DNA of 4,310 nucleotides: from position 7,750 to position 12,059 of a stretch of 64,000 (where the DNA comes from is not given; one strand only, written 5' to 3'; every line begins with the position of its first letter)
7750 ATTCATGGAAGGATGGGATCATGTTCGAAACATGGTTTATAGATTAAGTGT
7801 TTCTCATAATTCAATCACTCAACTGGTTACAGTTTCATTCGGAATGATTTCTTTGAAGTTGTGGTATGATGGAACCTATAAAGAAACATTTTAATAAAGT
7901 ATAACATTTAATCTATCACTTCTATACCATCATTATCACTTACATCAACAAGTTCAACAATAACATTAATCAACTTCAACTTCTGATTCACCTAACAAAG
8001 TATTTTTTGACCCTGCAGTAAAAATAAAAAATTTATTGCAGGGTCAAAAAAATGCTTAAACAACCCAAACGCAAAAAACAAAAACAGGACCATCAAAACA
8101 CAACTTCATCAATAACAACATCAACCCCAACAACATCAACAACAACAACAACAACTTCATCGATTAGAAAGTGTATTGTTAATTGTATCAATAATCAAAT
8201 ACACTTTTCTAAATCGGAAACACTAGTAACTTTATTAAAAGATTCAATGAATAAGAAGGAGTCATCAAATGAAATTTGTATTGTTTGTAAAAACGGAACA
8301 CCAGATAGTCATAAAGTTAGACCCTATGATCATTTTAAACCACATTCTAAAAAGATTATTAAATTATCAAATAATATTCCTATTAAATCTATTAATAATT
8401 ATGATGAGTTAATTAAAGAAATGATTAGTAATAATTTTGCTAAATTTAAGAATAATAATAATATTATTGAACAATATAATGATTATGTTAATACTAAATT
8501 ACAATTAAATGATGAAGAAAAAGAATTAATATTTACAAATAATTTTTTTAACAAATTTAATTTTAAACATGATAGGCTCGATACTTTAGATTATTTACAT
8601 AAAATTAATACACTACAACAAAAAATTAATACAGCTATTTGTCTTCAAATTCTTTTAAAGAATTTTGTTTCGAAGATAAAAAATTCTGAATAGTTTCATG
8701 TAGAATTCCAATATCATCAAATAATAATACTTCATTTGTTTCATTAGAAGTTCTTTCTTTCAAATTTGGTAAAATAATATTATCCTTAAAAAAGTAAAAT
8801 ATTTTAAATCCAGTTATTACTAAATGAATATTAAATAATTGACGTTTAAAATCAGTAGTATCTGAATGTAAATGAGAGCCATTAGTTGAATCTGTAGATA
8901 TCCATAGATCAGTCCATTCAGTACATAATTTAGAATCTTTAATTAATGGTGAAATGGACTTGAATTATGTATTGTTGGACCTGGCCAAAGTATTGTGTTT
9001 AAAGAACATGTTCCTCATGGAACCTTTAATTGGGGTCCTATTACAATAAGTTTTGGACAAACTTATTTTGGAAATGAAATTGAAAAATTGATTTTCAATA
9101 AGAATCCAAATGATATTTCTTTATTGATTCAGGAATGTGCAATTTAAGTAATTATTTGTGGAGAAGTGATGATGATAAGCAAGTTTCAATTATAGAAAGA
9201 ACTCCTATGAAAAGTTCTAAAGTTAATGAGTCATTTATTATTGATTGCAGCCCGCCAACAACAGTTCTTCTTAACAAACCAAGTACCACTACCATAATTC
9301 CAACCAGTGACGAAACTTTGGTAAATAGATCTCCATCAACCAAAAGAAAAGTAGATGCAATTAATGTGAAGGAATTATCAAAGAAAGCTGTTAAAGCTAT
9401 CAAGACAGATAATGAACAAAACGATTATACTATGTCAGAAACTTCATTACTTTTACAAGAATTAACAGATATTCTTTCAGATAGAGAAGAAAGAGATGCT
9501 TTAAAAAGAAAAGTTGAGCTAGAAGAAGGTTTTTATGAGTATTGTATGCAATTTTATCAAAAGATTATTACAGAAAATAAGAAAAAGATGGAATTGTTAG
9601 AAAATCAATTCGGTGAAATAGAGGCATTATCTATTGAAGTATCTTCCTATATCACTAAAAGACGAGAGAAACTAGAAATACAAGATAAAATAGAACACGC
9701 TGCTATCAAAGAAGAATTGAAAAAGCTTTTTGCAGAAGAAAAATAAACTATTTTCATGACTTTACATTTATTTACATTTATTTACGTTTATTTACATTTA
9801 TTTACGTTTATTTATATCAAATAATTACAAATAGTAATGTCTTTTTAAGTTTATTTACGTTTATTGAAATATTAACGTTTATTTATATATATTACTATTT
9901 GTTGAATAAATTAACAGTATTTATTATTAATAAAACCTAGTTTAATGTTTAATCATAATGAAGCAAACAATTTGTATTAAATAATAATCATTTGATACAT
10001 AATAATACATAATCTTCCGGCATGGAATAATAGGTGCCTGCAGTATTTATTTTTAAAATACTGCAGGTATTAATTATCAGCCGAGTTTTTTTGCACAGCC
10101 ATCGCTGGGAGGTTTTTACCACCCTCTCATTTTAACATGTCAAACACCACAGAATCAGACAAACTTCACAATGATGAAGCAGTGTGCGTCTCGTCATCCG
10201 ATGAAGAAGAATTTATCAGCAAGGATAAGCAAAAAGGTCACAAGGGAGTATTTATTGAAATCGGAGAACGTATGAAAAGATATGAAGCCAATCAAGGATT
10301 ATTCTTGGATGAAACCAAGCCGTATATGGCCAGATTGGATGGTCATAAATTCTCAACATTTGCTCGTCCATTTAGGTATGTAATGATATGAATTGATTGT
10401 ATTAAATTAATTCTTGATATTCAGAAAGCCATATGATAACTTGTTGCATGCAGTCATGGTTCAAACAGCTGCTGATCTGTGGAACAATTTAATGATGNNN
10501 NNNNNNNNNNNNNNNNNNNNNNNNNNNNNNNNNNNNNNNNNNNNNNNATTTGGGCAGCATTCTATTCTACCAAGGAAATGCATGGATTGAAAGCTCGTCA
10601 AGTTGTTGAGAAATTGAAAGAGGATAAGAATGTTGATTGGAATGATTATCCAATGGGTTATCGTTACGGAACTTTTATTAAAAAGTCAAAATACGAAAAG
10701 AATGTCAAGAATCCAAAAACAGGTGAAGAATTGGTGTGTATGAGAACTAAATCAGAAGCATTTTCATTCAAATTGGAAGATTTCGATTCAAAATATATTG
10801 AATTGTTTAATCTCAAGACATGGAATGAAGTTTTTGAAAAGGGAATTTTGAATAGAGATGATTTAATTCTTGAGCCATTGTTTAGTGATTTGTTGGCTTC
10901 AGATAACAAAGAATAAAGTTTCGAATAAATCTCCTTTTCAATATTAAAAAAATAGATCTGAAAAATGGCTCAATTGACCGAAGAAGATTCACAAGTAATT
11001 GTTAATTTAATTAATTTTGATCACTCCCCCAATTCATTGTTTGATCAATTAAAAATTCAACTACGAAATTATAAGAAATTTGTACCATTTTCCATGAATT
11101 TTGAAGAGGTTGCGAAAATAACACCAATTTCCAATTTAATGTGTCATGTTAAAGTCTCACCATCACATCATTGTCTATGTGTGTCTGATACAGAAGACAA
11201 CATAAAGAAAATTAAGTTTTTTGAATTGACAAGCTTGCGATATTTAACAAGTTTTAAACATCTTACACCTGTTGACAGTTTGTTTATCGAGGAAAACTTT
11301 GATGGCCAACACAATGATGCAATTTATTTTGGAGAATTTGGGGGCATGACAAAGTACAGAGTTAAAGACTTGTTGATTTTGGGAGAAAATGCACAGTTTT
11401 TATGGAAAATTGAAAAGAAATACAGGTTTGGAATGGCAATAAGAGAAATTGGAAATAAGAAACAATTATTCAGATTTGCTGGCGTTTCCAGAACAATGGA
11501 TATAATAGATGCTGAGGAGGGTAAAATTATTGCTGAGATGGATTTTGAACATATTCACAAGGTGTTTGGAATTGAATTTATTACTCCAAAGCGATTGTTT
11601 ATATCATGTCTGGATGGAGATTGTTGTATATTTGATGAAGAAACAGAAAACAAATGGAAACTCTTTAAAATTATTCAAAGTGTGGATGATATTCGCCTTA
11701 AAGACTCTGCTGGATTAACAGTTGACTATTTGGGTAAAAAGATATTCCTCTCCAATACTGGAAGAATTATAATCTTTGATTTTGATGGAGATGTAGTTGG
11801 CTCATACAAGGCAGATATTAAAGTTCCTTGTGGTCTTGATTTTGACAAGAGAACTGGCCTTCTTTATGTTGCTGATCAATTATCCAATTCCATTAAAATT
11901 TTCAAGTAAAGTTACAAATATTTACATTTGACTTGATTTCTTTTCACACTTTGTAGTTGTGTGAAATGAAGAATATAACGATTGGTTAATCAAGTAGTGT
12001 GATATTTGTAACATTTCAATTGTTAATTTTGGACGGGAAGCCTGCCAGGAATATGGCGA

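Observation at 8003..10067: Two hairpin palindromes sharing a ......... core, each just upstream of a plus-strand start codon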

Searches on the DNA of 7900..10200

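Call 73: search_rna_families(source=window, start=7900, end=10200, threshold=evalue, max_evalue=1)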
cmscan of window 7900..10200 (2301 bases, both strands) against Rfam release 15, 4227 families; matches with E-value up to 1: 12.
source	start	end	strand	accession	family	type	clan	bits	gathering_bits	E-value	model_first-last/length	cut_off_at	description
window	7998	8057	+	RF03729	mir-2363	Gene; miRNA;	-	28.3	90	0.016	6-67/72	no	mir-2363 microRNA precursor family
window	8997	9085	+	RF00199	SL2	Gene;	CL00020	26.8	41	0.37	1-110/110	no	SL2 RNA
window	7997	8058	+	RF00650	mir-153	Gene; miRNA;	-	26.6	54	0.04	1-73/73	no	mir-153 microRNA precursor family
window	7996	8059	-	RF03729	mir-2363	Gene; miRNA;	-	26.3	90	0.054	1-72/72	no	mir-2363 microRNA precursor family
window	8132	8195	-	RF03628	mir-2355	Gene; miRNA;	-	25.5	80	0.02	1-71/71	no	mir-2355 microRNA precursor family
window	8001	8054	-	RF03284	mir-4637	Gene; miRNA;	-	25.5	89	0.051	1-84/84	no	mir-4637 microRNA precursor family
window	7995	8058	+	RF03640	mir-3747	Gene; miRNA;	-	25.1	63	0.041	1-67/67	no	mir-3747 microRNA precursor family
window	10028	10076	+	RF03754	mir-3116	Gene; miRNA;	-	22.8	65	0.12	1-68/68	no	mir-3116 microRNA precursor family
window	7992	8062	-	RF00650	mir-153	Gene; miRNA;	-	21.6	54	0.73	1-73/73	no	mir-153 microRNA precursor family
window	7997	8057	-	RF03692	MIR827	Gene; miRNA;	CL00143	21.6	65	0.74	1-125/125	no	MIR827 microRNA precursor family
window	8002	8052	-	RF03578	mir-3910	Gene; miRNA;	-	21.5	95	0.47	1-82/82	no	mir-3910 microRNA precursor family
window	8003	8051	+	RF03719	mir-3914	Gene; miRNA;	-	20.2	97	0.63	23-73/95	no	mir-3914 microRNA precursor family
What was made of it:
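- On Known RNA families (Rfam 15), including miRNA precursors: The best sub-threshold hit is 28.3 bits against a gathering score of 90 (call 73).
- Rfam gives only sub-threshold generic miRNA-precursor matches, at most 28 bits against gathering scores of 54-97 (call 73).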

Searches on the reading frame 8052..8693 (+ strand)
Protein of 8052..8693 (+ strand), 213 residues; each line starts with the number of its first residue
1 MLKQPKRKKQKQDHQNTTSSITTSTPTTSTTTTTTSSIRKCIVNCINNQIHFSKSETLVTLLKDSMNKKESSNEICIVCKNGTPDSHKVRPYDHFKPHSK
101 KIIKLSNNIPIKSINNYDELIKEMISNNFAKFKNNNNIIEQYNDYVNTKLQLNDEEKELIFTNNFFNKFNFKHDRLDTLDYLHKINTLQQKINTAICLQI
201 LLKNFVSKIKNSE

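Call 13: search_protein_families(library=pfam, proteins=[window:8052-8693:+], max_evalue=0.01)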
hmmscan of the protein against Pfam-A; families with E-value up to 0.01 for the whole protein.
window:8052-8693:+ (213 aa): 0 families

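Call 23: list_cluster_members(proteins=[window:8052-8690:+, window:9135-9743:+, window:10965-11906:+, window:2055-2894:-, window:16354-16821:+])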
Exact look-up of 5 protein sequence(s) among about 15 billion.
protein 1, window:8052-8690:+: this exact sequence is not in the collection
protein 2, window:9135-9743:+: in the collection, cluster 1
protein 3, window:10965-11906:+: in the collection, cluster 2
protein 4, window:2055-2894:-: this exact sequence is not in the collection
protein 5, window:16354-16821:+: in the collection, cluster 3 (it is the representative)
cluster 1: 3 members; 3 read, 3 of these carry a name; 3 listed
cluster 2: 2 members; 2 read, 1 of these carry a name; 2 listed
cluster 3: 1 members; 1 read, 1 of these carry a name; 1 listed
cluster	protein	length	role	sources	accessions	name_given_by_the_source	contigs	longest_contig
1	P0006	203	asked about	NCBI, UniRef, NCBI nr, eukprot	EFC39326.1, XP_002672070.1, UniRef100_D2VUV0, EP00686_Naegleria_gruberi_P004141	predicted protein [Naegleria gruberi] | Predicted protein n=2 Tax=Naegleria gruberi TaxID=5762 RepID=D2VUV0_NAEGR | uncharacterized protein NAEGRDRAFT_52432 [Naegleria gruberi]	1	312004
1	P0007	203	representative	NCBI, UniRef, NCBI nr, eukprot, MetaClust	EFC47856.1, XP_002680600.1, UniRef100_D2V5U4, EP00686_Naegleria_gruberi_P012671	predicted protein [Naegleria gruberi] | Predicted protein n=1 Tax=Naegleria gruberi TaxID=5762 RepID=D2V5U4_NAEGR | uncharacterized protein NAEGRDRAFT_46908 [Naegleria gruberi]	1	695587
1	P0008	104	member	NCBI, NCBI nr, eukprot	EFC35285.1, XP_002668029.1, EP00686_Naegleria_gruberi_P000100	predicted protein [Naegleria gruberi] | uncharacterized protein NAEGRDRAFT_77061 [Naegleria gruberi] | XP_002668029.1 predicted protein [Naegleria gruberi strain NEG-M]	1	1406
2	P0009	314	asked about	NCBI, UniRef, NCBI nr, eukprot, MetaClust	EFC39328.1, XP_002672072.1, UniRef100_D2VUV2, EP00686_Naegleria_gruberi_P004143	predicted protein [Naegleria gruberi] | Predicted protein n=1 Tax=Naegleria gruberi TaxID=5762 RepID=D2VUV2_NAEGR | uncharacterized protein NAEGRDRAFT_52433 [Naegleria gruberi]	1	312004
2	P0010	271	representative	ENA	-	-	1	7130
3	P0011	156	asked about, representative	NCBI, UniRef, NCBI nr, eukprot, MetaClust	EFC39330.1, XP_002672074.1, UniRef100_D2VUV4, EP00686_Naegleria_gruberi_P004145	predicted protein [Naegleria gruberi] | Predicted protein n=1 Tax=Naegleria gruberi TaxID=5762 RepID=D2VUV4_NAEGR | uncharacterized protein NAEGRDRAFT_72798 [Naegleria gruberi]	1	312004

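Call 25: find_encoding_contigs(protein=P0007, flank=10000, max_places=6)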
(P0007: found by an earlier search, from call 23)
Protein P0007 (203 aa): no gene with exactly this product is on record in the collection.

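Call 27: find_encoding_contigs(protein=P0010, flank=10000, max_places=6)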
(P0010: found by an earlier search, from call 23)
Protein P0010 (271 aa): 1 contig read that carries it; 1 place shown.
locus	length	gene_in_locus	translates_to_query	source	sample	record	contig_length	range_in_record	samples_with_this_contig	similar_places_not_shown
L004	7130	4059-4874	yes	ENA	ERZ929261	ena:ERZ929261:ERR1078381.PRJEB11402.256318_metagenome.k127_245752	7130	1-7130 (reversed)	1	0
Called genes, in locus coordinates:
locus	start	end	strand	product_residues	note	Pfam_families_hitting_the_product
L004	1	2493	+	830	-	?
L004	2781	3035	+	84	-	-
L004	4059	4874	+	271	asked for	-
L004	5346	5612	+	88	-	-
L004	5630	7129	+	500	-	?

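Call 37: search_protein_families(library=pfam, proteins=[window:8052-8690:+, P0006], max_evalue=5)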
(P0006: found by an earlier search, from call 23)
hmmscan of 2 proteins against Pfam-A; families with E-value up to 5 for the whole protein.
seq(213 aa): 2 families
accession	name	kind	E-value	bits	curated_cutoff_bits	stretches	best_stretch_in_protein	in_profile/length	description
PF18622.7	HTH_55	-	0.044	14.5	27.1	1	88-122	18-52/107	RctB helix turn helix domain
PF01456.22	Mucin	-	0.11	12.9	34.7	1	11-38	40-67/143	Mucin-like glycoprotein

P0006 (203 aa): 2 families
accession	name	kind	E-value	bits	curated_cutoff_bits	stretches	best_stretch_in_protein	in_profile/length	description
PF07346.16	DUF1477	-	0.059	14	27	1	112-162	32-68/115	Protein of unknown function (DUF1477)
PF10796.14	Anti-adapt_IraP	-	0.19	12.9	23.2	1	72-115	39-83/86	Sigma-S stabilisation anti-adaptor protein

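Call 57: find_related_loci(query=P0006, collection=viral_contigs, flank=5000)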
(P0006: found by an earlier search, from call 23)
Query P0006 (203 aa) in viral_contigs; peptide patterns used: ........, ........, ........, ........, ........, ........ (x = any residue, [..] = any of these).
8 stretches matched a pattern, but none encodes a relative of the query by tblastn (E <= 1e-3).

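Call 78: search_protein_families(library=pfam, proteins=[P0009], max_evalue=1)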
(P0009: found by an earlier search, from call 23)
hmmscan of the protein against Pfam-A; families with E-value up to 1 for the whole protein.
P0009 (314 aa): 3 families
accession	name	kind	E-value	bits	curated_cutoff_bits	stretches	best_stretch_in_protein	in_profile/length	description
PF24817.1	WD40_WDHD1_1st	-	0.036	13.7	109.9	1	154-249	84-181/291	WDHD1 first WD40 domain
PF10282.15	Lactonase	-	0.1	12.2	21.7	1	247-314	245-319/344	Lactonase, 7-bladed beta-propeller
PF22701.2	Mala_s_1-like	-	0.14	12.4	27.5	0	172-250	106-181/195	Mal s 1 allergenic protein-like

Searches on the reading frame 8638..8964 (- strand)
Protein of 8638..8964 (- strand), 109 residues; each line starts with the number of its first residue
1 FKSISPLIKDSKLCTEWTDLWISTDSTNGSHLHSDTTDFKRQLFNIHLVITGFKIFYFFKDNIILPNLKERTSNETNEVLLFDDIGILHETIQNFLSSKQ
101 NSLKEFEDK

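Call 37: search_protein_families(library=pfam, proteins=[window:8638-8964:-], max_evalue=5)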
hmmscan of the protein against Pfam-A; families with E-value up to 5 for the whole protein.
seq(109 aa): 1 family
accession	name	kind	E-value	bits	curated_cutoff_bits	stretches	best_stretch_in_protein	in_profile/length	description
PF13621.12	Cupin_8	-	0.0026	18.2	27.4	1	18-75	134-183/252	Cupin-like domain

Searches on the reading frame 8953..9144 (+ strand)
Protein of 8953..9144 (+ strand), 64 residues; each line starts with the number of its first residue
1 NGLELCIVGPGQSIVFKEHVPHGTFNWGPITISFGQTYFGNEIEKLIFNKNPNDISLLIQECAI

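Call 37: search_protein_families(library=pfam, proteins=[window:8953-9144:+], max_evalue=5)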
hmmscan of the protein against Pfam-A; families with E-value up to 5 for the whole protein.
seq(64 aa): 2 families
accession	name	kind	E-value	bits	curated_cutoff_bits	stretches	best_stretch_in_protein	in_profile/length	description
PF07883.17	Cupin_2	-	0.014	15.6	27.2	1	6-28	38-60/70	Cupin domain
PF08031.17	BBE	-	0.16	12.5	20.6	1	25-46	3-25/45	Berberine and berberine like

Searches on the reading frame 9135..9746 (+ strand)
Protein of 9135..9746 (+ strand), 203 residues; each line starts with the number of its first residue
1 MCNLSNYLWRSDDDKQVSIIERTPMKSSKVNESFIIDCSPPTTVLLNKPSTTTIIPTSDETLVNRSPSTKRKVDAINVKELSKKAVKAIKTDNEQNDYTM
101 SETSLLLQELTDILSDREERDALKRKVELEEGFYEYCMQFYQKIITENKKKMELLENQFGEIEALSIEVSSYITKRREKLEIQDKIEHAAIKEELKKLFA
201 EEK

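Call 13: search_protein_families(library=pfam, proteins=[window:9135-9746:+], max_evalue=0.01)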
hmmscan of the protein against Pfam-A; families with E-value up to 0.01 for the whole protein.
window:9135-9746:+ (203 aa): 0 families

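Call 32: find_encoding_contigs(protein=window:9135-9746:+, flank=10000, max_places=10)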
Protein window:9135-9746:+ (203 aa): no gene with exactly this product is on record in the collection.

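Call 33: find_homologous_proteins(query=window:9135-9743:+, max_evalue=0.001)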
Query window:9135-9743:+ (203 aa): 1 proteins with E <= 0.001 among 184 candidates.
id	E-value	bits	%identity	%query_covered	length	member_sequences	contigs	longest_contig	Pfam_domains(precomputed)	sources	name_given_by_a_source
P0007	2.1e-121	420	100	100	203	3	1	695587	-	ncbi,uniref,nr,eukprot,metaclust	ncbi:predicted protein [Naegleria gruberi]|uniref:Predicted protein n=1 Tax=Naegleria gruberi TaxID=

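Call 37: search_protein_families(library=pfam, proteins=[P0006], max_evalue=5)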
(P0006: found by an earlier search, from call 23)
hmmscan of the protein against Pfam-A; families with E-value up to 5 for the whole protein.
P0006 (203 aa): 2 families
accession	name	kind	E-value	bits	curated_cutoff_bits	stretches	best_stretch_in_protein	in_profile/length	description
PF07346.16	DUF1477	-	0.059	14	27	1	112-162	32-68/115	Protein of unknown function (DUF1477)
PF10796.14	Anti-adapt_IraP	-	0.19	12.9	23.2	1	72-115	39-83/86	Sigma-S stabilisation anti-adaptor protein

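Call 78: search_protein_families(library=pfam, proteins=[P0009], max_evalue=1)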
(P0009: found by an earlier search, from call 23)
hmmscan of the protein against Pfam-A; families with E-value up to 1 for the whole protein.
P0009 (314 aa): 3 families
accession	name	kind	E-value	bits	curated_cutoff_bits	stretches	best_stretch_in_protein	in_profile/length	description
PF24817.1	WD40_WDHD1_1st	-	0.036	13.7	109.9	1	154-249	84-181/291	WDHD1 first WD40 domain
PF10282.15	Lactonase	-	0.1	12.2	21.7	1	247-314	245-319/344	Lactonase, 7-bladed beta-propeller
PF22701.2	Mala_s_1-like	-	0.14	12.4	27.5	0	172-250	106-181/195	Mal s 1 allergenic protein-like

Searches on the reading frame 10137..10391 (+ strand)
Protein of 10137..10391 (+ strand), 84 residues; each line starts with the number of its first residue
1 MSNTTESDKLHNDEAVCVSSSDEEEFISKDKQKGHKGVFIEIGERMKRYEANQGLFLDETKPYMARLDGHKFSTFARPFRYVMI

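Call 13: search_protein_families(library=pfam, proteins=[window:10137-10391:+], max_evalue=0.01)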
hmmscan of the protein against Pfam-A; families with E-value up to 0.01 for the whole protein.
window:10137-10391:+ (84 aa): 1 family
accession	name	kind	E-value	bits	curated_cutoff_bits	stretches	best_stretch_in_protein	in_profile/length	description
PF04446.17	Thg1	-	0.00031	21.1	29.2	1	44-77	2-33/130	tRNAHis guanylyltransferase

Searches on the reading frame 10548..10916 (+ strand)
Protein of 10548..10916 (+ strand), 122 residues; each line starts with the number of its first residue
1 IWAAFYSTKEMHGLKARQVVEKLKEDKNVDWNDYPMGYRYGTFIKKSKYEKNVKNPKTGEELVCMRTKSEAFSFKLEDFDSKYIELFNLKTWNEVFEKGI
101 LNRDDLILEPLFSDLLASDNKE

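Call 13: search_protein_families(library=pfam, proteins=[window:10548-10916:+], max_evalue=0.01)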
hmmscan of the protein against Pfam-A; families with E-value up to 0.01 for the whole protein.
window:10548-10916:+ (122 aa): 0 families

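Call 78: search_protein_families(library=pfam, proteins=[window:10548-10913:+], max_evalue=1)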
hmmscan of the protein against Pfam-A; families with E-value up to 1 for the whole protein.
seq(122 aa): 2 families
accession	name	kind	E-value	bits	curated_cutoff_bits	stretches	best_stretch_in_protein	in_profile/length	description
PF08812.16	YtxC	-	0.013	15.5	33.1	1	17-112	93-185/218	YtxC-like family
PF00216.26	Bac_DNA_binding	-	0.021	15.5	22.4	1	40-72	47-79/90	Bacterial DNA-binding protein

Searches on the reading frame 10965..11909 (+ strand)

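Call 13: search_protein_families(library=pfam, proteins=[window:10965-11909:+], max_evalue=0.01)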
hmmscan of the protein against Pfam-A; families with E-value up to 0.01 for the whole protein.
window:10965-11909:+ (314 aa): 0 families

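Call 37: search_protein_families(library=pfam, proteins=[P0006], max_evalue=5)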
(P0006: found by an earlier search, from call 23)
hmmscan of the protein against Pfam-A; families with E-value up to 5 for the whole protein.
P0006 (203 aa): 2 families
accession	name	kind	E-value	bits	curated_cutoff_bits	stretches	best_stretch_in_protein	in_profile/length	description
PF07346.16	DUF1477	-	0.059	14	27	1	112-162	32-68/115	Protein of unknown function (DUF1477)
PF10796.14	Anti-adapt_IraP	-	0.19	12.9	23.2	1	72-115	39-83/86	Sigma-S stabilisation anti-adaptor protein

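Call 78: search_protein_families(library=pfam, proteins=[P0009], max_evalue=1)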
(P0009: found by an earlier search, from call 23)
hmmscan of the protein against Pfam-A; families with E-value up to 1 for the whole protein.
P0009 (314 aa): 3 families
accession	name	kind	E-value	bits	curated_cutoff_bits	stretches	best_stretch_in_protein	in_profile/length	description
PF24817.1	WD40_WDHD1_1st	-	0.036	13.7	109.9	1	154-249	84-181/291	WDHD1 first WD40 domain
PF10282.15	Lactonase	-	0.1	12.2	21.7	1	247-314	245-319/344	Lactonase, 7-bladed beta-propeller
PF22701.2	Mala_s_1-like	-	0.14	12.4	27.5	0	172-250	106-181/195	Mal s 1 allergenic protein-like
